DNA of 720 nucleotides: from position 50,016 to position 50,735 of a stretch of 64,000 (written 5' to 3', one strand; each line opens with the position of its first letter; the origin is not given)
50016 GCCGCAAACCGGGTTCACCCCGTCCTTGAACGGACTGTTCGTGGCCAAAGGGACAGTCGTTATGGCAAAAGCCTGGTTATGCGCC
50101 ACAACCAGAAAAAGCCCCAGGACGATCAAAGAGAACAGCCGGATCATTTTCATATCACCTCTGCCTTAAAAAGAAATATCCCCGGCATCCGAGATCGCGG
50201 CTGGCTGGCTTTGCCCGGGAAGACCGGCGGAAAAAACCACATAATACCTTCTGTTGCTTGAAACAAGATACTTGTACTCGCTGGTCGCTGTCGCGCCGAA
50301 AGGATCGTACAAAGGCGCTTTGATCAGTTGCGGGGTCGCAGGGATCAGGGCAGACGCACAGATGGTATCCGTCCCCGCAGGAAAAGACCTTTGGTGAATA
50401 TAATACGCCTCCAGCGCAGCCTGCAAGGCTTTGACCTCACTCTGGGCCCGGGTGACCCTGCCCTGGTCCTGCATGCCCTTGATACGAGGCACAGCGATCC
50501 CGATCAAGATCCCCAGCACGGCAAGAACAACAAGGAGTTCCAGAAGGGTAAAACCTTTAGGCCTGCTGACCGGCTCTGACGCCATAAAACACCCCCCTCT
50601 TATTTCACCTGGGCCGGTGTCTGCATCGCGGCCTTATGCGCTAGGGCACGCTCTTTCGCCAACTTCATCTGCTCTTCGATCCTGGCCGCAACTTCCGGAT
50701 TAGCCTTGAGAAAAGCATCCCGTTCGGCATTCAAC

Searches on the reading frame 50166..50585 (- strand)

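Call 3: search_protein_families(library=pfam, proteins=[window:50166-50585:-], max_evalue=0.1)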
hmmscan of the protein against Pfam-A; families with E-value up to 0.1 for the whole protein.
window:50166-50585:- (139 aa): 2 families
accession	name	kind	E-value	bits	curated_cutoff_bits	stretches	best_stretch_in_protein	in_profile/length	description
PF07963.17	N_methyl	-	1.4e-08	34.4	21.2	1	8-31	3-26/27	Prokaryotic N-terminal methylation motif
PF08334.16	T2SSG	-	1.7e-06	28.5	21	1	35-126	2-96/108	Type II secretion system (T2SS), protein G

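Call 4: search_protein_families(library=ncbifam, proteins=[window:50166-50585:-], max_evalue=0.1)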
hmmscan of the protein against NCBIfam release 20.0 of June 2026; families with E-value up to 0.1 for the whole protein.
window:50166-50585:- (139 aa): 14 families
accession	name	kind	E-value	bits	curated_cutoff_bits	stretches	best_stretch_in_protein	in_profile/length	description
TIGR01710.1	typeII_sec_gspG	equivalog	2.3e-17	63.3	88.85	1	10-124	1-119/134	type II secretion system major pseudopilin GspG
NF041775.1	typeIV_PilA_Myxo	equivalog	2e-09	37.8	400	1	7-65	8-66/214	type IV pilin protein PilA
NF040999.1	pilin_ComGC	equivalog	5.1e-09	36.2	75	1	10-73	2-64/84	competence type IV pilus major pilin ComGC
TIGR02532.1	IV_pilin_GFxxxE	domain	1.1e-08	34.6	16.3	1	10-32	2-24/24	prepilin-type N-terminal cleavage/methylation domain-containing protein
TIGR01708.2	typeII_sec_gspH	equivalog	3.3e-08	33.7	80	1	10-61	2-50/169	type II secretion system minor pseudopilin GspH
NF041013.1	T4P_ComGE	equivalog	6.4e-08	32.6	49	1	10-66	4-58/83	competence type IV pilus minor pilin ComGE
NF007862.0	PRK10574.1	equivalog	2.8e-05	24.3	138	1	8-60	3-55/145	prepilin peptidase-dependent pilin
TIGR02596.1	TIGR02596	subfamily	7.3e-05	22.9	70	1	12-52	1-41/196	Verru_Chthon cassette protein D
TIGR02599.1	TIGR02599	subfamily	0.0002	20.7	256.5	1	11-60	1-51/361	Verru_Chthon cassette protein C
NF040982.1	ComGD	equivalog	0.0017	18.7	70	1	10-43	2-35/139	competence type IV pilus minor pilin ComGD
NF007800.0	PRK10506.1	equivalog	0.002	18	158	1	7-53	6-52/163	prepilin peptidase-dependent protein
NF041002.1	pilin_ComGF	equivalog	0.0039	17.4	80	1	10-41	2-33/139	competence type IV pilus minor pilin ComGF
TIGR01707.1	gspI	equivalog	0.043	14.3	44.35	1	11-32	1-21/101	type II secretion system minor pseudopilin GspI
TIGR01711.1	gspJ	equivalog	0.065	13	64.85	1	10-58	1-50/192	type II secretion system minor pseudopilin GspJ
